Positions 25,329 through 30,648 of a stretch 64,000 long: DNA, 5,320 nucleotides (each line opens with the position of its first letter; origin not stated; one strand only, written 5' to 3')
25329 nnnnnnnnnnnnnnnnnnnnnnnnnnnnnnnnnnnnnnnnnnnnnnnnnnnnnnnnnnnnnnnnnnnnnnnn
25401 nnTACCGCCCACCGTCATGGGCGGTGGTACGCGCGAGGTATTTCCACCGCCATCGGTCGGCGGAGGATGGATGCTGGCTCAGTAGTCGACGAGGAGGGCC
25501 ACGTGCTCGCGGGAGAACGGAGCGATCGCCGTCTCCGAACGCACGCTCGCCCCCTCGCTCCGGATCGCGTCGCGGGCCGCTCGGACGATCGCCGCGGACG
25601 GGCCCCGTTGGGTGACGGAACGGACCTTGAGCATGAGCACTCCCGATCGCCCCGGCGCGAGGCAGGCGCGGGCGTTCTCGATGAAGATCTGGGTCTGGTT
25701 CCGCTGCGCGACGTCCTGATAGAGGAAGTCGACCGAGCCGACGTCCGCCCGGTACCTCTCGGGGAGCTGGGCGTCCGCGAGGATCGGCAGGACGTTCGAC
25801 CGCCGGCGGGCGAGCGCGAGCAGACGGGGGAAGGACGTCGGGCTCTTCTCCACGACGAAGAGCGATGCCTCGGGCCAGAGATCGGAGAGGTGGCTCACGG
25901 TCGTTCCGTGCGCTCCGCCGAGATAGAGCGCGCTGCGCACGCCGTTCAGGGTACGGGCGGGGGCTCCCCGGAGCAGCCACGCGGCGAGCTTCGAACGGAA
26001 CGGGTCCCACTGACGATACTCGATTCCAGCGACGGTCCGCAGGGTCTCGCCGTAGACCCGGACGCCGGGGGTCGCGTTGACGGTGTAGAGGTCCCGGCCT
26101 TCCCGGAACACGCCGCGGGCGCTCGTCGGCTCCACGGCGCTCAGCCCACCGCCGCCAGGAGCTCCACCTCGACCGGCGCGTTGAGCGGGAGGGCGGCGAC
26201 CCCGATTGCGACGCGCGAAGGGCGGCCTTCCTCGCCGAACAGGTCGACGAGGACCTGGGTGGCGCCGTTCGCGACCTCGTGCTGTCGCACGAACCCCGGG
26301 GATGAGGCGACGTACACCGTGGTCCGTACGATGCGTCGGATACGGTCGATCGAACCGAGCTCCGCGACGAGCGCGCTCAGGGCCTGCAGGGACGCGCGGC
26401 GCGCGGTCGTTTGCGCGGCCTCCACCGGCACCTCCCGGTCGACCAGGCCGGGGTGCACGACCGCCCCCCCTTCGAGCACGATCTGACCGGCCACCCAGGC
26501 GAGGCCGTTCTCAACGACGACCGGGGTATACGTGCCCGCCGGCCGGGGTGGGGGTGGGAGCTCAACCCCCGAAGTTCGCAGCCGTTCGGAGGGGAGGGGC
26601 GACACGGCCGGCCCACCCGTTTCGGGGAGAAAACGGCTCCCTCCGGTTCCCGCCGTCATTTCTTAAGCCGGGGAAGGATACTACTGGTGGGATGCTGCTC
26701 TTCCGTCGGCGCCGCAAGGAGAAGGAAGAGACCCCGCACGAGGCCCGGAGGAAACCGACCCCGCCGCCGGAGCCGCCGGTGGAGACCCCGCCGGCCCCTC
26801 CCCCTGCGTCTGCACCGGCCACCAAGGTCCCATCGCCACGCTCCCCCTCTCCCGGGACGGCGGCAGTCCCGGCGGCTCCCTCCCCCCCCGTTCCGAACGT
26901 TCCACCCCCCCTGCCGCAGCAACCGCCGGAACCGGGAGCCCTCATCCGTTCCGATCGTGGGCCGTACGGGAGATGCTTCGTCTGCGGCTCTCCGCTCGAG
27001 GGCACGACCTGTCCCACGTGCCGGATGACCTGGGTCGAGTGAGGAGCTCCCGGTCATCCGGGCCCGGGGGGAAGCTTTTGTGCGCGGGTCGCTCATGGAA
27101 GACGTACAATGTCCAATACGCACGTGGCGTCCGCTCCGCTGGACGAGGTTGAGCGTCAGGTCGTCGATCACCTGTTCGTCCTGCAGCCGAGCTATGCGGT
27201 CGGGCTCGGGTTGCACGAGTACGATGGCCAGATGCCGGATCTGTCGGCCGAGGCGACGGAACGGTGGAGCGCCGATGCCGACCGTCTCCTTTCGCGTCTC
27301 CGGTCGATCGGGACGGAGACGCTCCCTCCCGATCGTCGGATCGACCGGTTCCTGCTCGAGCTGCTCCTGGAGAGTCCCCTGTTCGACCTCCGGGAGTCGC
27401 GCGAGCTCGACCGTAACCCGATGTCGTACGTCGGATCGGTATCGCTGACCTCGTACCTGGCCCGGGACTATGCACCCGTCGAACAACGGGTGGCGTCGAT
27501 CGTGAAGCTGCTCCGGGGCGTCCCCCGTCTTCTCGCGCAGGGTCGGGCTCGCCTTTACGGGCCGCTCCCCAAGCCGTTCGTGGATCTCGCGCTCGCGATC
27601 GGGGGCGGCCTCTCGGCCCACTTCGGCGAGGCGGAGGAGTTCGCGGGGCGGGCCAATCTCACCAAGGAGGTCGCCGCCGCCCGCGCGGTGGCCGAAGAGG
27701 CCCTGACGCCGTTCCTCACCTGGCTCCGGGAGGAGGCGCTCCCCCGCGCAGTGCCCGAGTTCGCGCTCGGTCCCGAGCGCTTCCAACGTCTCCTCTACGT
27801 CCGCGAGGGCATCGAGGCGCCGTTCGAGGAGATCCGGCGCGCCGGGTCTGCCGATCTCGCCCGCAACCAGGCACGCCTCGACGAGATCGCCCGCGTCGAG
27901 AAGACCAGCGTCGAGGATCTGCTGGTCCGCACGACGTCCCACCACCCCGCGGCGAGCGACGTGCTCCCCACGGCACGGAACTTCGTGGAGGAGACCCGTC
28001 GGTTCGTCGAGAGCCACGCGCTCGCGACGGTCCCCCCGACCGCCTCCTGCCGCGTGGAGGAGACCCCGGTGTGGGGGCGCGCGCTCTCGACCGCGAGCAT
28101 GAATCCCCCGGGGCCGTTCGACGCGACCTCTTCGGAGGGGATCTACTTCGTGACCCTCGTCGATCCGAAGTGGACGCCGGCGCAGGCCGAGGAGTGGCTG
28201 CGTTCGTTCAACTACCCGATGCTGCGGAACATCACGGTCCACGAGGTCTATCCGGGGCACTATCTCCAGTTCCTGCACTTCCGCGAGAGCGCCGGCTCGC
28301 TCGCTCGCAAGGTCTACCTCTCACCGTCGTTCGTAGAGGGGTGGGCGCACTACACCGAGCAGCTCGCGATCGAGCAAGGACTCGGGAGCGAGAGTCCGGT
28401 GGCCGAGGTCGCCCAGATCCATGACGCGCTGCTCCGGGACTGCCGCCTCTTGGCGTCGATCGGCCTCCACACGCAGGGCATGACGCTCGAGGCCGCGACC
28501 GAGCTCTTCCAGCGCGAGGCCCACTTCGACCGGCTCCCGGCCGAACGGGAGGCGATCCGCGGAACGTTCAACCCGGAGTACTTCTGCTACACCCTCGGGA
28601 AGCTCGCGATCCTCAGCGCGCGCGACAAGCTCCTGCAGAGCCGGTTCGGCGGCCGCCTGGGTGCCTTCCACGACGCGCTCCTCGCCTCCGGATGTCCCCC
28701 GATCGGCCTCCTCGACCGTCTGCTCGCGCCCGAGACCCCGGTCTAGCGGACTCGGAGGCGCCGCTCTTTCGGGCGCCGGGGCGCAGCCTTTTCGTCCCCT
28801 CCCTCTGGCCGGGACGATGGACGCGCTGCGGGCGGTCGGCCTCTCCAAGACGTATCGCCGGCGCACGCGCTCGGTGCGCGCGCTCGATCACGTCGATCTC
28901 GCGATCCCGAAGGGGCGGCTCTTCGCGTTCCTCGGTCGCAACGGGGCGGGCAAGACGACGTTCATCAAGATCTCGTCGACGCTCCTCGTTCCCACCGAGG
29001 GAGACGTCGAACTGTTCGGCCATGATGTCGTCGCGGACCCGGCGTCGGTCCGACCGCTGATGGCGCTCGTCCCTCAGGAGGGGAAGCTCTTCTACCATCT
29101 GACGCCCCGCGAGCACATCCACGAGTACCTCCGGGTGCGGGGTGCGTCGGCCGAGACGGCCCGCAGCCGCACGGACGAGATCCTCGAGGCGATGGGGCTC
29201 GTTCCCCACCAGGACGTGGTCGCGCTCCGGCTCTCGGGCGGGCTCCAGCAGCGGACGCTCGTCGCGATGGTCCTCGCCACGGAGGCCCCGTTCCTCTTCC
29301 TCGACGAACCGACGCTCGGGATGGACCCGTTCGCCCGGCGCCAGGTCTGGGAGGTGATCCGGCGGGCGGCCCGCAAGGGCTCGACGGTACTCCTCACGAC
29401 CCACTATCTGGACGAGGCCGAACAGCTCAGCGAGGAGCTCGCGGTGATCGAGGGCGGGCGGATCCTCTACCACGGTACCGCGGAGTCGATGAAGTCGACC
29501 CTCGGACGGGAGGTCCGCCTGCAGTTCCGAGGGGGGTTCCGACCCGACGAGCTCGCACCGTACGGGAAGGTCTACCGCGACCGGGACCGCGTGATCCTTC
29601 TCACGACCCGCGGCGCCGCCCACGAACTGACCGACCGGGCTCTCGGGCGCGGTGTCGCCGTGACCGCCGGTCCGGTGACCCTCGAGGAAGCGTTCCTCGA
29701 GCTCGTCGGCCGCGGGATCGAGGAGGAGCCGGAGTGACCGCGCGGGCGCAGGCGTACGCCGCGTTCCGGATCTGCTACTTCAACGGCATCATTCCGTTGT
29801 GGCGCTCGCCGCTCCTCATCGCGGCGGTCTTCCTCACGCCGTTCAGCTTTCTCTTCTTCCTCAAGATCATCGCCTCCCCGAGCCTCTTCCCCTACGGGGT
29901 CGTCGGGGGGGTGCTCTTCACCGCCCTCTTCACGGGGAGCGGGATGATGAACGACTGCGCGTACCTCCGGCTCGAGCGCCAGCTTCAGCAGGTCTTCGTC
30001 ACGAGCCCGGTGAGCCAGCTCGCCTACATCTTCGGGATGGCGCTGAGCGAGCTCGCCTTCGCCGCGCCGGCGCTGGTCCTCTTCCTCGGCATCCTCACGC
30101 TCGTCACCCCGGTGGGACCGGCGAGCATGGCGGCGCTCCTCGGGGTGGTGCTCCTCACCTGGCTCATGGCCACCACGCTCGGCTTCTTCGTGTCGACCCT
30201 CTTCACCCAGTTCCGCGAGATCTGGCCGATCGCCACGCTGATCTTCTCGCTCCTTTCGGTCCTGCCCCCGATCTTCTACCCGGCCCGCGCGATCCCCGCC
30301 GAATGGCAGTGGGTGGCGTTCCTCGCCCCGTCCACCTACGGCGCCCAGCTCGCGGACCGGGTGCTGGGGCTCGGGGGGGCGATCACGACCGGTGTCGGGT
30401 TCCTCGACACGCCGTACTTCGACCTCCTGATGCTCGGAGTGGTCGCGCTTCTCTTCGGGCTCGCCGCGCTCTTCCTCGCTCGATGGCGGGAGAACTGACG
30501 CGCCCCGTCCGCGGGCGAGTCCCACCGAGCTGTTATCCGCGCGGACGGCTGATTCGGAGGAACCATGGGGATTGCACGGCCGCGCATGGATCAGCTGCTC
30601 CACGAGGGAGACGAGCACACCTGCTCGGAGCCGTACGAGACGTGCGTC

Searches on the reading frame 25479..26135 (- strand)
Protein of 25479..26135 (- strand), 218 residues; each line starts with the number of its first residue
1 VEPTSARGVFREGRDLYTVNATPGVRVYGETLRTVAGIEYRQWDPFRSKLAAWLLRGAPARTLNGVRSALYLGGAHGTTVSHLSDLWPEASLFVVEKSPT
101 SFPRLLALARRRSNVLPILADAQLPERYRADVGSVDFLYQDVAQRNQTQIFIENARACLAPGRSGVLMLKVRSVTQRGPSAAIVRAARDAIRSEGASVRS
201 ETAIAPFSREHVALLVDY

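Call 17: search_protein_families(library=pfam, proteins=[window:25479-26135:-])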
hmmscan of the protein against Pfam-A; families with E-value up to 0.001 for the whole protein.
window:25479-26135:- (218 aa): 1 family
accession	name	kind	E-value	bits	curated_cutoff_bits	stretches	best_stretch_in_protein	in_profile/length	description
PF01269.23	Fibrillarin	-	2.9e-54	184.1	27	1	14-217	20-224/227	Fibrillarin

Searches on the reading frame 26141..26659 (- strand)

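Call 19: search_protein_families(library=pfam, proteins=[window:26141-26659:-])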
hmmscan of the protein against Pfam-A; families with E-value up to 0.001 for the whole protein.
window:26141-26659:- (172 aa): 2 families
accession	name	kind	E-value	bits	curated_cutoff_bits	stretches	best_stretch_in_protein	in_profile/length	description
PF01042.26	Ribonuc_L-PSP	-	9e-15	55.2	27.3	1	38-171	5-121/121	Endoribonuclease L-PSP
PF14588.11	YjgF_endoribonc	-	8.1e-12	45.6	35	1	26-169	3-146/148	YjgF/chorismate_mutase-like, putative endoribonuclease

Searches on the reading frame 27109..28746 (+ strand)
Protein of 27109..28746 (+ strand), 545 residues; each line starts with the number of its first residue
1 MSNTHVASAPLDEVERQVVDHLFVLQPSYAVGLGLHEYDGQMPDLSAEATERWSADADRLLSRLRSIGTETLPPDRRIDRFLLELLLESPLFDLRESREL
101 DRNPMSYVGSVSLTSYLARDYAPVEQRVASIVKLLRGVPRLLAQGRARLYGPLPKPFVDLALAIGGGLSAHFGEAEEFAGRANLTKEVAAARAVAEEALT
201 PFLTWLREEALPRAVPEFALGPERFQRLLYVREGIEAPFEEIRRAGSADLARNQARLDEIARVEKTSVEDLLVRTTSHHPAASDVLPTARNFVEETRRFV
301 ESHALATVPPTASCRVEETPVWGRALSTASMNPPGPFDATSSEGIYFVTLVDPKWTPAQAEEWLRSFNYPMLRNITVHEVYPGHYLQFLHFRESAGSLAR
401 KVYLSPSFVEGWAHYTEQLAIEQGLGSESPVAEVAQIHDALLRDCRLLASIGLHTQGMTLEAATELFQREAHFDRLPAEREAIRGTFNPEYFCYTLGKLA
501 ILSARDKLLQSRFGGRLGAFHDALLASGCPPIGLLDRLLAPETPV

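Call 19: search_protein_families(library=pfam, proteins=[window:27109-28746:+])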
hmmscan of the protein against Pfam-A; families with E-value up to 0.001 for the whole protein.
window:27109-28746:+ (545 aa): 1 family
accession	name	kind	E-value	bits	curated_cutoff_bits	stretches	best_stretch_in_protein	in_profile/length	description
PF05960.17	DUF885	-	5.3e-81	274.3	32.4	1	27-538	1-531/532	Bacterial protein of unknown function (DUF885)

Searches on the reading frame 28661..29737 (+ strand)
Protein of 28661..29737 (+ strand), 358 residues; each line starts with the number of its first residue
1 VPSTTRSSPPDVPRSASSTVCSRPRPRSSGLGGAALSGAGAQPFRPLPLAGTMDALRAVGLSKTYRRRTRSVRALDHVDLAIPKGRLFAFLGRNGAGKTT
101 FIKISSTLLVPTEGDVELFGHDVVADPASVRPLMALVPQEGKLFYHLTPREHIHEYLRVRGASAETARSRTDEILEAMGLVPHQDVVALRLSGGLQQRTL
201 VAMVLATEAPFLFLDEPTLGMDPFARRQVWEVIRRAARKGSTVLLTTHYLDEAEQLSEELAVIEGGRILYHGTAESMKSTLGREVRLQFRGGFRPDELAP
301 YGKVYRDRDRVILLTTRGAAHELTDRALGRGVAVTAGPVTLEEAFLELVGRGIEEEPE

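Call 19: search_protein_families(library=pfam, proteins=[window:28661-29737:+])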
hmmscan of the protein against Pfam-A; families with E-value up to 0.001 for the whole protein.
window:28661-29737:+ (358 aa): 4 families
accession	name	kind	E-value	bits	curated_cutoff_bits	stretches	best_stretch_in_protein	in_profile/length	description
PF00005.33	ABC_tran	-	9.5e-26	91.5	25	1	75-218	1-136/137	ABC transporter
PF13304.12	AAA_21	-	3.7e-12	47.4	27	1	189-248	236-298/304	AAA domain, putative AbiEii toxin, Type IV TA system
PF13555.12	AAA_29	-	0.00066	19.8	27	0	82-113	19-50/61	P-loop containing region of AAA domain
PF02463.25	SMC_N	-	0.00079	19.4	40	0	181-257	127-206/220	RecF/RecN/SMC N terminal domain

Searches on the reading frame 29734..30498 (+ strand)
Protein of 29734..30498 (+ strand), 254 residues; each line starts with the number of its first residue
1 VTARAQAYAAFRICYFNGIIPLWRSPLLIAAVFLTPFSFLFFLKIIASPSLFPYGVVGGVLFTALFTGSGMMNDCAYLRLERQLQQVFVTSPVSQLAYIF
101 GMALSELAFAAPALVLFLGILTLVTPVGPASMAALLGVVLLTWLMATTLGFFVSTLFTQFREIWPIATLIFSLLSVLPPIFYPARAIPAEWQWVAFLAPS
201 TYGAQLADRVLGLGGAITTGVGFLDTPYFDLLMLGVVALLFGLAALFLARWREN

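Call 19: search_protein_families(library=pfam, proteins=[window:29734-30498:+])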
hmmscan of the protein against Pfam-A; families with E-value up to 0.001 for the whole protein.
window:29734-30498:+ (254 aa): 2 families
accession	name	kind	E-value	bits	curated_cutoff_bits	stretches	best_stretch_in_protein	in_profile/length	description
PF01061.29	ABC2_membrane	-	1.3e-15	57.9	26.9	1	11-205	3-204/211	ABC-2 type transporter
PF12698.13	ABC2_membrane_3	-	1.8e-08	34.3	31.6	1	54-247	162-347/347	ABC-2 family transporter protein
